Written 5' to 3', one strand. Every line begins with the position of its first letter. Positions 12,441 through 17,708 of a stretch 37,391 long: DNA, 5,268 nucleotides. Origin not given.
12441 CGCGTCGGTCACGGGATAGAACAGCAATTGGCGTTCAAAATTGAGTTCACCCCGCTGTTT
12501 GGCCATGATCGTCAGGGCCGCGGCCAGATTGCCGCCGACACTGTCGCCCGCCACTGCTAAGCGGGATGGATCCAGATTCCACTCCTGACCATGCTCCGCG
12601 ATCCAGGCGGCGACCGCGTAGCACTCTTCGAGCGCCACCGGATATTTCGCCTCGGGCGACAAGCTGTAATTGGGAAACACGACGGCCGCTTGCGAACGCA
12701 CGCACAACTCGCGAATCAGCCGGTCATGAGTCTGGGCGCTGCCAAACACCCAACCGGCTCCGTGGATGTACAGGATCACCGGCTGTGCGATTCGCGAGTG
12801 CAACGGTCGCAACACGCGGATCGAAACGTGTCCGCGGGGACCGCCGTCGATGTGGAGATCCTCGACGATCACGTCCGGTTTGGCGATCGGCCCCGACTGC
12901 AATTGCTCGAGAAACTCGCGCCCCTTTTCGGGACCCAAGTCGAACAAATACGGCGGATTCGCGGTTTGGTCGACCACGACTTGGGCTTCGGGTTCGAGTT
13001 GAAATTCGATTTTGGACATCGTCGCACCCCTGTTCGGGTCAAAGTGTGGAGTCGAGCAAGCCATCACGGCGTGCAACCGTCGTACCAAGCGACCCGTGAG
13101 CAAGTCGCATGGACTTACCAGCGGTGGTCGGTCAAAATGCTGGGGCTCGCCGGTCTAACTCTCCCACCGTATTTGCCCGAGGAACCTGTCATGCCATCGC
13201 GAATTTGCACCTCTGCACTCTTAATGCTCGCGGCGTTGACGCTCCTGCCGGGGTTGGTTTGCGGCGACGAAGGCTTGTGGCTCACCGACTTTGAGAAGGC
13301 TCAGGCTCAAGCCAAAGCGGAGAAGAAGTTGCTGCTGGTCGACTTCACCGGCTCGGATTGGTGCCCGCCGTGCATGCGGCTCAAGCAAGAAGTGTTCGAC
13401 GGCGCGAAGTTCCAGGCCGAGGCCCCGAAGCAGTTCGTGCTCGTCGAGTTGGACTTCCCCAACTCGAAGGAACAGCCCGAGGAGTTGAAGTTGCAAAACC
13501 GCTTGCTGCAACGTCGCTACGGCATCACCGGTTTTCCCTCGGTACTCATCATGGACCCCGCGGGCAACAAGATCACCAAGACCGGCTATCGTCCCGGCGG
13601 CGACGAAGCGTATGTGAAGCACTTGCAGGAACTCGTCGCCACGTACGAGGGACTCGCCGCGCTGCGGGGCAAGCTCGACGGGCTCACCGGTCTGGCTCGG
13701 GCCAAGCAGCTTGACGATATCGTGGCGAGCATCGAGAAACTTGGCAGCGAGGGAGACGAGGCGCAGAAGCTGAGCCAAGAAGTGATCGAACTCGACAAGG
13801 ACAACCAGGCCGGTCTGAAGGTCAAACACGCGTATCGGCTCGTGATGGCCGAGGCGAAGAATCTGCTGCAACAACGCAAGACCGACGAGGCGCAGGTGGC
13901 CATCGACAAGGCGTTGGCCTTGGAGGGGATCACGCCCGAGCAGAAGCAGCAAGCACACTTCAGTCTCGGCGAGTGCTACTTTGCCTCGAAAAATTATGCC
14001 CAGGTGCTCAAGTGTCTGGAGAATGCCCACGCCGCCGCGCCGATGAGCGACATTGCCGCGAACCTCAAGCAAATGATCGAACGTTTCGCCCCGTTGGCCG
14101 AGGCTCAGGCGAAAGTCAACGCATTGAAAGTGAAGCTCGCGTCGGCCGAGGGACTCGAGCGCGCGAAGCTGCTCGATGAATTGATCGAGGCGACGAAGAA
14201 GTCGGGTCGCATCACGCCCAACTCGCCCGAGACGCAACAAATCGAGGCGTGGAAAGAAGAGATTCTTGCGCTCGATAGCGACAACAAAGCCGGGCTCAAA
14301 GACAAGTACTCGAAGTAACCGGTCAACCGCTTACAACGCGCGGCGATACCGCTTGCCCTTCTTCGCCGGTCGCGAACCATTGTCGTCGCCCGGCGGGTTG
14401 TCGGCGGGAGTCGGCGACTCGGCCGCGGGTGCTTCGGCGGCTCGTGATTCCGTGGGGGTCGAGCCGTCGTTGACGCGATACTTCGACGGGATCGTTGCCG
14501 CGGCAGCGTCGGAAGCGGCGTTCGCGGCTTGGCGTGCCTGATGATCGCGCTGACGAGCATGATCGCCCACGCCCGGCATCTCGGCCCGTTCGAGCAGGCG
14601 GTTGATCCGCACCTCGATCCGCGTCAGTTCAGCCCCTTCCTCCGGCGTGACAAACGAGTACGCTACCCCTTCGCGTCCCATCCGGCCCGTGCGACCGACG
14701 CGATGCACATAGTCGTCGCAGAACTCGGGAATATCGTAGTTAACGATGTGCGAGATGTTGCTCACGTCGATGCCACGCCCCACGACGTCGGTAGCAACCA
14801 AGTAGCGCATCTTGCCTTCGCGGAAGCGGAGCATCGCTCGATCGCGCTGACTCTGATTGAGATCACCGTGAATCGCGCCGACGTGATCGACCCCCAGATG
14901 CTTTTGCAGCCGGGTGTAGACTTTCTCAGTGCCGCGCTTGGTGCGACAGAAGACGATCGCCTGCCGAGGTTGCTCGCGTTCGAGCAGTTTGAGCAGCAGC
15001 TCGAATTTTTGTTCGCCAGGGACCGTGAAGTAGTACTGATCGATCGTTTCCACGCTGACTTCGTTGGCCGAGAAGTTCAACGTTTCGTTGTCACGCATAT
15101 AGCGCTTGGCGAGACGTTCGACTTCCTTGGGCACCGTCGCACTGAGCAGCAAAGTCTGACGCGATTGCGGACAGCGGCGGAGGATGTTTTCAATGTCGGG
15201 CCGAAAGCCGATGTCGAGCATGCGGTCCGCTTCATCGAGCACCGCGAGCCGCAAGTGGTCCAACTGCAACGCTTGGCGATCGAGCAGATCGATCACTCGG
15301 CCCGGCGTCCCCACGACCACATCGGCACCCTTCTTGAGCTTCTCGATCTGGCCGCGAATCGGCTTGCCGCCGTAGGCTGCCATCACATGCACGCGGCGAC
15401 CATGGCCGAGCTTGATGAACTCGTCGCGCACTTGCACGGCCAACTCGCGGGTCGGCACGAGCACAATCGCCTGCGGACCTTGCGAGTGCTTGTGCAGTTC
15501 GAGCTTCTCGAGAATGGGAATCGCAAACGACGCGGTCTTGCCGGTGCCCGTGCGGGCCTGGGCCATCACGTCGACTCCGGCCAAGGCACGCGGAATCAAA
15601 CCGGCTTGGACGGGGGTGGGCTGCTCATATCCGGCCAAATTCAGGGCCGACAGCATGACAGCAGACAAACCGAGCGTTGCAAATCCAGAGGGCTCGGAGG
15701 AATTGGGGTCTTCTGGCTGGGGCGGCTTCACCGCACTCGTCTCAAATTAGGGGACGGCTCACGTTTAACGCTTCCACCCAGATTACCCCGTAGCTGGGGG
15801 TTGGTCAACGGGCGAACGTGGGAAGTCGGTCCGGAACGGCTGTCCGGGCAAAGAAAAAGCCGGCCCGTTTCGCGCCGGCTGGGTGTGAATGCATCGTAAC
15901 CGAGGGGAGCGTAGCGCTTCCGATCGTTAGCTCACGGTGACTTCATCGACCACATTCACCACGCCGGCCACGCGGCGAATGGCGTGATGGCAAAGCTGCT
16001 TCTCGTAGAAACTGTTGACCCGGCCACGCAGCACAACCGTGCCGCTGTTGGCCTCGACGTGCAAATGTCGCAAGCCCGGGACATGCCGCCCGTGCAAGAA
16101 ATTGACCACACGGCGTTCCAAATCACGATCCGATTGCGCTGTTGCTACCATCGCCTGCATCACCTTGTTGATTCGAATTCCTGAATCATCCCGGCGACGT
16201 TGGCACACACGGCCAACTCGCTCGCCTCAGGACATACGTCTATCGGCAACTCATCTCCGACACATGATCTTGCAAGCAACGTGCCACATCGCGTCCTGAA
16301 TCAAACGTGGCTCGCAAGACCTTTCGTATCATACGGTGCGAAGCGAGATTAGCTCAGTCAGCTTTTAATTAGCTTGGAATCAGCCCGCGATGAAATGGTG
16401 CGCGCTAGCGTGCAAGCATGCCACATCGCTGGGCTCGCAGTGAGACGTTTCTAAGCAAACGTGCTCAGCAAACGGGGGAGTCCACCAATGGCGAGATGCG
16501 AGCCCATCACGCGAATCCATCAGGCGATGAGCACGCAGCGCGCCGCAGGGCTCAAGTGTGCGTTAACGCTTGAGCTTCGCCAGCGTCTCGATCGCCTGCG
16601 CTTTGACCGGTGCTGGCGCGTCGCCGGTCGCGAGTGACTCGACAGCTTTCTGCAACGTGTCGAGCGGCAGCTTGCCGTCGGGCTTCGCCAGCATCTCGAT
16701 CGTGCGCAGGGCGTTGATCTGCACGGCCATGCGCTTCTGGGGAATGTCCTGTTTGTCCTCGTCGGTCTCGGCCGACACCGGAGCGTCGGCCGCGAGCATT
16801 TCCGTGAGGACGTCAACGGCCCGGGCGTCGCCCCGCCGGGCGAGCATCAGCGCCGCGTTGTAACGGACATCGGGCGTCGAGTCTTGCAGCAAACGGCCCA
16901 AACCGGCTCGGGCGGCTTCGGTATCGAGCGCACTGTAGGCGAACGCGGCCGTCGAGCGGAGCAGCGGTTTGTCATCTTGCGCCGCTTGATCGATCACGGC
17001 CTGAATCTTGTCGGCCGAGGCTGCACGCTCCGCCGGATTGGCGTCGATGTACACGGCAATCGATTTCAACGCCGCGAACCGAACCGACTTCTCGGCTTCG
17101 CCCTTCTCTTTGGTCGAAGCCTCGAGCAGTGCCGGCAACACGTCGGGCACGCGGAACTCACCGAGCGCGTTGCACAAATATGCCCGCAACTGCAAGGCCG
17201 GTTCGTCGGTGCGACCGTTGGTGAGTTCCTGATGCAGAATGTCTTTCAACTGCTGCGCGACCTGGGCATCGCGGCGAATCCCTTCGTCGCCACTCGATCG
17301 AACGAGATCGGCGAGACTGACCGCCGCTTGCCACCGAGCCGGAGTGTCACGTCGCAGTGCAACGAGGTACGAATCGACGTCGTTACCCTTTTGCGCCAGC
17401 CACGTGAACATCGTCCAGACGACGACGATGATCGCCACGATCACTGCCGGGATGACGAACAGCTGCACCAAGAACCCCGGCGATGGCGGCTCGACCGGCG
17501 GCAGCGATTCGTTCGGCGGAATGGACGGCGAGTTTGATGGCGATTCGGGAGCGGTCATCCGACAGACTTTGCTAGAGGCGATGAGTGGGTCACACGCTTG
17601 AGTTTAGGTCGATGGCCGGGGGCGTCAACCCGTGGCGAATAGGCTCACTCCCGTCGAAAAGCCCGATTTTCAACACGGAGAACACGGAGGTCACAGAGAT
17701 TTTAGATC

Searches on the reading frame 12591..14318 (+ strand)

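Call 16: search_protein_families(library=pfam, proteins=[window:12591-14318:+], max_evalue=0.001)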
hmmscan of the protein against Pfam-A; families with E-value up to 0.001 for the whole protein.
window:12591-14318:+ (575 aa): 7 families
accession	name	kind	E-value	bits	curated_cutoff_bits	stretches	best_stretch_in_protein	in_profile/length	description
PF13899.12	Thioredoxin_7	-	2e-15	57.1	27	1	230-323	2-83/83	Thioredoxin-like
PF13098.12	Thioredoxin_2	-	6.1e-12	46.2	27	1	241-335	1-96/104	Thioredoxin-like domain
PF03190.21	Thioredox_DsbH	-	9.5e-06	26.1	27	1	230-350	22-138/163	Protein of unknown function, DUF255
PF07719.23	TPR_2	-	2.5e-05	24.5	27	0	454-484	2-32/34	Tetratricopeptide repeat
PF00085.26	Thioredoxin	-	4e-05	24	23.5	1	240-301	13-70/103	Thioredoxin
PF13432.12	TPR_16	-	6.4e-05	23.7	32.7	1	420-470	2-48/65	Tetratricopeptide repeat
PF13905.12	Thioredoxin_8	-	0.00043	21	27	0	246-326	2-93/94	Thioredoxin-like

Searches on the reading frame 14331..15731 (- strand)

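Call 16: search_protein_families(library=pfam, proteins=[window:14331-15731:-], max_evalue=0.001)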
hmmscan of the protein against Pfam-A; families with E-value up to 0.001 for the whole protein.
window:14331-15731:- (466 aa): 3 families
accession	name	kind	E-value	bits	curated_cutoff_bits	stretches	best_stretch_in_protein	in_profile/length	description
PF00270.35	DEAD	-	7.2e-52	175.9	26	1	39-206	1-166/167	DEAD/DEAH box helicase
PF00271.37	Helicase_C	-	2.2e-33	115.2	23.5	1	241-352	1-110/110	Helicase conserved C-terminal domain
PF04851.21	ResIII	-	2.1e-08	34.7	22.5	1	55-200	26-162/164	Type III restriction enzyme, res subunit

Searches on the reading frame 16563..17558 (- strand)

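Call 16: search_protein_families(library=pfam, proteins=[window:16563-17558:-], max_evalue=0.001)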
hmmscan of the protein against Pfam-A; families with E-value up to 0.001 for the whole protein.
window:16563-17558:- (331 aa): 2 families
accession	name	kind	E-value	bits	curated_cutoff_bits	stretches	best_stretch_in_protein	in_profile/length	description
PF13646.12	HEAT_2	-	2.4e-17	63.5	27.7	2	186-259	2-75/88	HEAT repeats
PF13513.12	HEAT_EZ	-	4e-06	27.7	27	0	158-207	2-51/55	HEAT-like repeat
